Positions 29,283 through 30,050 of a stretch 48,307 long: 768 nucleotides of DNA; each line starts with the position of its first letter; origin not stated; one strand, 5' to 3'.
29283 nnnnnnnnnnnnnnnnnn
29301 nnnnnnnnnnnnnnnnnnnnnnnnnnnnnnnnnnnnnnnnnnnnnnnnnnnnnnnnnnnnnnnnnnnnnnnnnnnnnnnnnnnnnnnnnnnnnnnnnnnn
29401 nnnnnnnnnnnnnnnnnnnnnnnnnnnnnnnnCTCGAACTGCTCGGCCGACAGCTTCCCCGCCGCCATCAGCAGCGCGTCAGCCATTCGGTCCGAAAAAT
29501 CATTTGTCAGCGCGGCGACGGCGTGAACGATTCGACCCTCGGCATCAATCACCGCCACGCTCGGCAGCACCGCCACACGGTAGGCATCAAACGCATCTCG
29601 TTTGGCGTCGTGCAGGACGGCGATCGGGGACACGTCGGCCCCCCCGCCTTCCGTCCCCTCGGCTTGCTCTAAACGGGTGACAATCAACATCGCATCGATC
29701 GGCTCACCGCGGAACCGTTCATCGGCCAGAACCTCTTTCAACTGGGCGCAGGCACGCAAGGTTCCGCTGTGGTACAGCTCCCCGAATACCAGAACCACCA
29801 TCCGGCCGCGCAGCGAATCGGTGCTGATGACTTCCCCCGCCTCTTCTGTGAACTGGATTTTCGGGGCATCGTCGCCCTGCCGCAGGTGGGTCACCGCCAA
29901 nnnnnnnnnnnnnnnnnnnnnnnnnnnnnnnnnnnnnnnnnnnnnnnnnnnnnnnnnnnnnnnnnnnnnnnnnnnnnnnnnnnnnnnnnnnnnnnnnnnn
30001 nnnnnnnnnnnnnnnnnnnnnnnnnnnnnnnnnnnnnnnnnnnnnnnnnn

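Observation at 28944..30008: CXXC-less redoxin-TPR proteins coupled by GTGA overlaps to 15-haem cytochromes: possible dedicated apocytochrome chaperones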

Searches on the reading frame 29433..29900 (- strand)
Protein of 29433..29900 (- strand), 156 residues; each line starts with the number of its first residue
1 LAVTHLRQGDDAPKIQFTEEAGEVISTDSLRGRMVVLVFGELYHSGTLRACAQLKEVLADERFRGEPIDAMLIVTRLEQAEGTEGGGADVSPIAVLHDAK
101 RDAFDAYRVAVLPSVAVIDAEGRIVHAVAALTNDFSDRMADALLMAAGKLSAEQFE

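Call 22: search_solved_structures(query=window:29433-29900:-, max_evalue=1, show_alignments=3)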
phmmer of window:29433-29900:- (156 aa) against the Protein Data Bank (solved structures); distinct sequences matched with E-value up to 1: 14.
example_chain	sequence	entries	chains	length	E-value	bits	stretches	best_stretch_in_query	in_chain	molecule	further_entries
2yp6_A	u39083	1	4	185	0.0012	22.5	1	4-126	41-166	THIOREDOXIN FAMILY PROTEIN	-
4hqz_A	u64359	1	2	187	0.0013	22.4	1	4-126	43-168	Thioredoxin family protein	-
2h1a_A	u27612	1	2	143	0.0014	22.3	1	8-131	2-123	Thiol-disulfide oxidoreductase resA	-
2h1g_A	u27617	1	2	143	0.0014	22.2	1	8-131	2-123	Thiol-disulfide oxidoreductase resA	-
2h1b_A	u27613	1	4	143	0.0015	22.2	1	8-131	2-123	Thiol-disulfide oxidoreductase resA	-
1st9_A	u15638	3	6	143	0.0016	22.1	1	8-131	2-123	Thiol-disulfide oxidoreductase resA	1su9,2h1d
2h19_A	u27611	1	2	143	0.0017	22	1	8-131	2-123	Thiol-disulfide oxidoreductase resA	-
2f9s_A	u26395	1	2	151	0.0018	21.9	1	8-131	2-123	Thiol-disulfide oxidoreductase resA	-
3c71_A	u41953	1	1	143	0.002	21.8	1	8-131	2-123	Thiol-disulfide oxidoreductase resA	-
3c73_A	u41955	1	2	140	0.017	18.8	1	93-131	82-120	Thiol-disulfide oxidoreductase resA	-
2m72_A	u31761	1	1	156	0.11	16.2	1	13-131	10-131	Uncharacterized thioredoxin-like protein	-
4me7_A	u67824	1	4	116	0.88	13.2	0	92-146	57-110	mRNA interferase EndoA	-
4mdx_A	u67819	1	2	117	0.9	13.2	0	92-146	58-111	mRNA interferase EndoA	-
1ne8_A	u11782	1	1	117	0.91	13.2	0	92-146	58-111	conserved hypothetical protein YDCE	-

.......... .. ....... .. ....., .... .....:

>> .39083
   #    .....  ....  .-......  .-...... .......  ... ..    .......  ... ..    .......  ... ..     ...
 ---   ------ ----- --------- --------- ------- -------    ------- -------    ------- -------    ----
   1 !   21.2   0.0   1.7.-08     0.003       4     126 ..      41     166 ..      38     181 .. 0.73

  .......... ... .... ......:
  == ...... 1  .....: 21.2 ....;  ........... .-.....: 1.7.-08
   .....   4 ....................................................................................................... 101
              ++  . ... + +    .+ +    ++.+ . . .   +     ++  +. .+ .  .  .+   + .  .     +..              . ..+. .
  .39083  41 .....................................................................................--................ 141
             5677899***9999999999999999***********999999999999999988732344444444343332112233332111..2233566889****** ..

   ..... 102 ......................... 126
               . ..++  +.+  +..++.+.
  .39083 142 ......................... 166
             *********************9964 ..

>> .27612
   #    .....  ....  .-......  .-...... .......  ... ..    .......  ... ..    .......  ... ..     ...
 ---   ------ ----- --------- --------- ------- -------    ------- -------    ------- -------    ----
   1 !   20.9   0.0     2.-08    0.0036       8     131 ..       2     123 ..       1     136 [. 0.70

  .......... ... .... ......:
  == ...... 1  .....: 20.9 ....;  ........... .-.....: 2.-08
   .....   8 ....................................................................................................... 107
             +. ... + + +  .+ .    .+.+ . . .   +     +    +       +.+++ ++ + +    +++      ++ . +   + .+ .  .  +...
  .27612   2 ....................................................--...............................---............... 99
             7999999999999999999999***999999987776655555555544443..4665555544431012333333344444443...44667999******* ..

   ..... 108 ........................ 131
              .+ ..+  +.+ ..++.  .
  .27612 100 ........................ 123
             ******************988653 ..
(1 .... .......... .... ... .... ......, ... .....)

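Call 72: search_protein_representatives(alignment_id=A3)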
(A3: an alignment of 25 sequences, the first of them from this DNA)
Query: 25 sequences, 156 profile positions. Proteins with E-value up to 0.001 (for the whole library): 10075; up to 1e-10: 369; up to 1e-30: 61. The best 150 are listed.
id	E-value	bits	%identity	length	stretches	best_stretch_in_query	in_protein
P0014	1.3e-61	223.3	-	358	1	1-156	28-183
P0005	2.7e-59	215.7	-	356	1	1-156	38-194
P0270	1.3e-58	213.5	-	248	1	1-156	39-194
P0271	1.0e-57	210.6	-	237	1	1-156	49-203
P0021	3.8e-55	202.2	-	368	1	1-156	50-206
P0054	1.3e-54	200.5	-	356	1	1-156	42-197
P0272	4.2e-54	198.9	-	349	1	1-156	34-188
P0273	5.7e-54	198.4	-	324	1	1-156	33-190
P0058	6.3e-54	198.3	-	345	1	2-152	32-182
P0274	7.0e-54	198.1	-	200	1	1-149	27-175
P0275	3.3e-51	189.4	-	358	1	1-156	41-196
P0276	8.9e-51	188.0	-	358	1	1-155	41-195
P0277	4.6e-50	185.7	-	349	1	2-156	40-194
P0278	6.1e-49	182.1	-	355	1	1-155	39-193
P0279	2.1e-48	180.4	-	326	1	2-156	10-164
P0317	7.0e-35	136.4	-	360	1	4-156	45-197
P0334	6.2e-27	110.6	-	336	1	4-156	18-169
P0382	1.4e-16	77.0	-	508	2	5-152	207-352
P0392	5.4e-16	75.0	-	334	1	4-151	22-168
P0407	3.9e-15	72.2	-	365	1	3-155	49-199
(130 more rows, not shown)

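Call 75: find_encoding_contigs(protein=P0317, flank=7000, max_places=1)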
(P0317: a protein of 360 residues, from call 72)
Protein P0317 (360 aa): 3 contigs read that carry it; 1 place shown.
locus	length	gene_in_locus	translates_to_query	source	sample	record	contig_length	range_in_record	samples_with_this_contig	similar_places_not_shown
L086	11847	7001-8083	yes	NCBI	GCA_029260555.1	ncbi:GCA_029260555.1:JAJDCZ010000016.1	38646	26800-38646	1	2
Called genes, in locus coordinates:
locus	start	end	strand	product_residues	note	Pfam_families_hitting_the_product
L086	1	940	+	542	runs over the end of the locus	PF14522:Cytochrome_C7 (faint), PF14537:Cytochrom_c3_2 (faint), PF09699:Paired_CXXCH_1 (weak)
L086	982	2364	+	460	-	PF00072:Response_reg, PF00158:Sigma54_activat, PF14532:Sigma54_activ_2, PF07728:AAA_5, PF25601:AAA_lid_14, PF02954:HTH_8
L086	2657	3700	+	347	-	PF00672:HAMP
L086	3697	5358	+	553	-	PF00989:PAS (weak), PF13188:PAS_8 (weak), PF13426:PAS_9, PF00512:HisKA, PF02518:HATPase_c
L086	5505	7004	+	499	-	PF14522:Cytochrome_C7 (faint), PF09699:Paired_CXXCH_1, PF14537:Cytochrom_c3_2 (weak), PF09699:Paired_CXXCH_1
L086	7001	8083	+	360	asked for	PF13431:TPR_17 (faint), PF00578:AhpC-TSA (weak), PF25063:ARM_TT21_C (weak), PF07719:TPR_2 (faint), PF23300:HEAT_Nup120 (faint), PF14559:TPR_19 (weak), PF23914:TPR_CcmH_CycH, PF14559:TPR_19, +6 more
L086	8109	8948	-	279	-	PF03437:BtpA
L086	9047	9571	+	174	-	PF01966:HD (faint)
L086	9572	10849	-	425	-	PF01773:Nucleos_tra2_N, PF07670:Gate, PF07662:Nucleos_tra2_C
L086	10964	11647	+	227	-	PF00485:PRK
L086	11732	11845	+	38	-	?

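Call 76: find_encoding_contigs(protein=P0392, flank=7000, max_places=1)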
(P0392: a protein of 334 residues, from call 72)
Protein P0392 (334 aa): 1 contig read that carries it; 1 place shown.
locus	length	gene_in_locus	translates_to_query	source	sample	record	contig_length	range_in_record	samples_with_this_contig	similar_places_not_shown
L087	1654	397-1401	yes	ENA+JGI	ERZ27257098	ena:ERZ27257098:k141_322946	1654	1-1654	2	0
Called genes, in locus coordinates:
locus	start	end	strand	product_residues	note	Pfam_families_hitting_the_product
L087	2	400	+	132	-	?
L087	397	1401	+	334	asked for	PF00578:AhpC-TSA, PF08534:Redoxin, PF13905:Thioredoxin_8 (weak), PF23914:TPR_CcmH_CycH, PF13432:TPR_16, PF14559:TPR_19, PF13432:TPR_16, PF14559:TPR_19, +13 more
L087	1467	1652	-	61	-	?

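Call 77: find_encoding_contigs(protein=P0407, flank=7000, max_places=1)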
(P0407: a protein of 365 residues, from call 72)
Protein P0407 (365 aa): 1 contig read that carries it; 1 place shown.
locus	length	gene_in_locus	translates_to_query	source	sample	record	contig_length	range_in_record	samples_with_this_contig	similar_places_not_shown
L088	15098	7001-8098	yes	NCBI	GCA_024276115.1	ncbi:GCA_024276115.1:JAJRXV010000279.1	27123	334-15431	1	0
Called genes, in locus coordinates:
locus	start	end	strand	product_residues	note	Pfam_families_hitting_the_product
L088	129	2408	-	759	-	PF14691:Fer4_20, PF00890:FAD_binding_2 (weak), PF01266:DAO (weak), PF01494:FAD_binding_3 (weak), PF01946:Thi4 (weak), PF07992:Pyr_redox_2, PF13450:NAD_binding_8, PF13738:Pyr_redox_3, +5 more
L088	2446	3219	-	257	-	PF02649:GCHY-1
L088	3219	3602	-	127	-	PF01242:PTPS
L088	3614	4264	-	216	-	-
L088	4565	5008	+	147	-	PF00011:HSP20, PF04969:CS (weak), PF17886:ArsA_HSP20 (weak)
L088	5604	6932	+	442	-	PF02085:Cytochrom_CIII (faint), PF14537:Cytochrom_c3_2 (faint), PF09699:Paired_CXXCH_1 (weak), PF14522:Cytochrome_C7 (faint), PF09699:Paired_CXXCH_1, PF22113:Mtrc-MtrF_II-IV_dom, PF09699:Paired_CXXCH_1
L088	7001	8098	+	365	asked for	PF00578:AhpC-TSA, PF08534:Redoxin, PF23914:TPR_CcmH_CycH (faint), PF25063:ARM_TT21_C (weak), PF13424:TPR_12 (faint), PF00515:TPR_1 (faint), PF13432:TPR_16, PF14559:TPR_19, +4 more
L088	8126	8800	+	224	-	PF09699:Paired_CXXCH_1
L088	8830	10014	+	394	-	PF00578:AhpC-TSA, PF08534:Redoxin, PF13098:Thioredoxin_2 (weak), PF13905:Thioredoxin_8, PF21033:RMD1-3 (faint), PF24575:TPR_Slam (faint), PF00515:TPR_1 (faint), PF14559:TPR_19, +7 more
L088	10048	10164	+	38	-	-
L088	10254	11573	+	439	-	PF12801:Fer4_5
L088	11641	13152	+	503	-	PF00672:HAMP, PF00512:HisKA, PF02518:HATPase_c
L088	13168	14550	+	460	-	PF00072:Response_reg, PF00004:AAA (faint), PF00158:Sigma54_activat, PF14532:Sigma54_activ_2, PF07728:AAA_5, PF25601:AAA_lid_14, PF02954:HTH_8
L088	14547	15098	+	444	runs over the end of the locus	PF00009:GTP_EFTU (weak), PF01926:MMR_HSR1, PF02421:FeoB_N, PF04548:AIG1 (weak), PF00009:GTP_EFTU, PF01926:MMR_HSR1, PF02421:FeoB_N, PF14714:KH_dom-like, +9 more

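Call 78: find_encoding_contigs(protein=P0334, flank=7000, max_places=1)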
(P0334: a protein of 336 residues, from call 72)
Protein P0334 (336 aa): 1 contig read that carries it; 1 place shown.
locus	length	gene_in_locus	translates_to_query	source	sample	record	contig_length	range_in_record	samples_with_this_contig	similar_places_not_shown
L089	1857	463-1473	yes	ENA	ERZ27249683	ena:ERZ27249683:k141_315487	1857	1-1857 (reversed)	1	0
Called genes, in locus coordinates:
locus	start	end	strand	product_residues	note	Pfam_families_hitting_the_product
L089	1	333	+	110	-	?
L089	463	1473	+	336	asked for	PF00578:AhpC-TSA (weak), PF13424:TPR_12 (faint), PF23914:TPR_CcmH_CycH, PF25063:ARM_TT21_C (faint), PF07719:TPR_2 (faint), PF13432:TPR_16, PF14559:TPR_19 (weak), PF13432:TPR_16 (weak), +5 more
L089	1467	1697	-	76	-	-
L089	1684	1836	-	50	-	-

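Call 79: find_encoding_contigs(protein=P0382, flank=7000, max_places=1)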
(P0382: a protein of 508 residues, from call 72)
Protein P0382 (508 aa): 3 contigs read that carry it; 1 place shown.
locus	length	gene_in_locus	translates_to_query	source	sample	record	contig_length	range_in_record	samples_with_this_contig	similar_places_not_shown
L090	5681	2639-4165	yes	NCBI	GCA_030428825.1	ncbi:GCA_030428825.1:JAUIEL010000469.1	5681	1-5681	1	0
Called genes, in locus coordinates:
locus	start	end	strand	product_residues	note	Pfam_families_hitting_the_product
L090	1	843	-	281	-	?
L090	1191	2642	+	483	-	PF14522:Cytochrome_C7 (faint), PF14537:Cytochrom_c3_2 (faint), PF09699:Paired_CXXCH_1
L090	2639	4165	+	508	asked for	PF13428:TPR_14 (faint), PF00578:AhpC-TSA, PF08534:Redoxin (weak), PF13432:TPR_16 (weak), PF14559:TPR_19, PF13432:TPR_16 (weak), PF13424:TPR_12 (weak), PF13432:TPR_16, +7 more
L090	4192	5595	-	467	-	PF14522:Cytochrome_C7 (faint), PF22113:Mtrc-MtrF_II-IV_dom (faint), PF09699:Paired_CXXCH_1, PF14537:Cytochrom_c3_2 (weak), PF09699:Paired_CXXCH_1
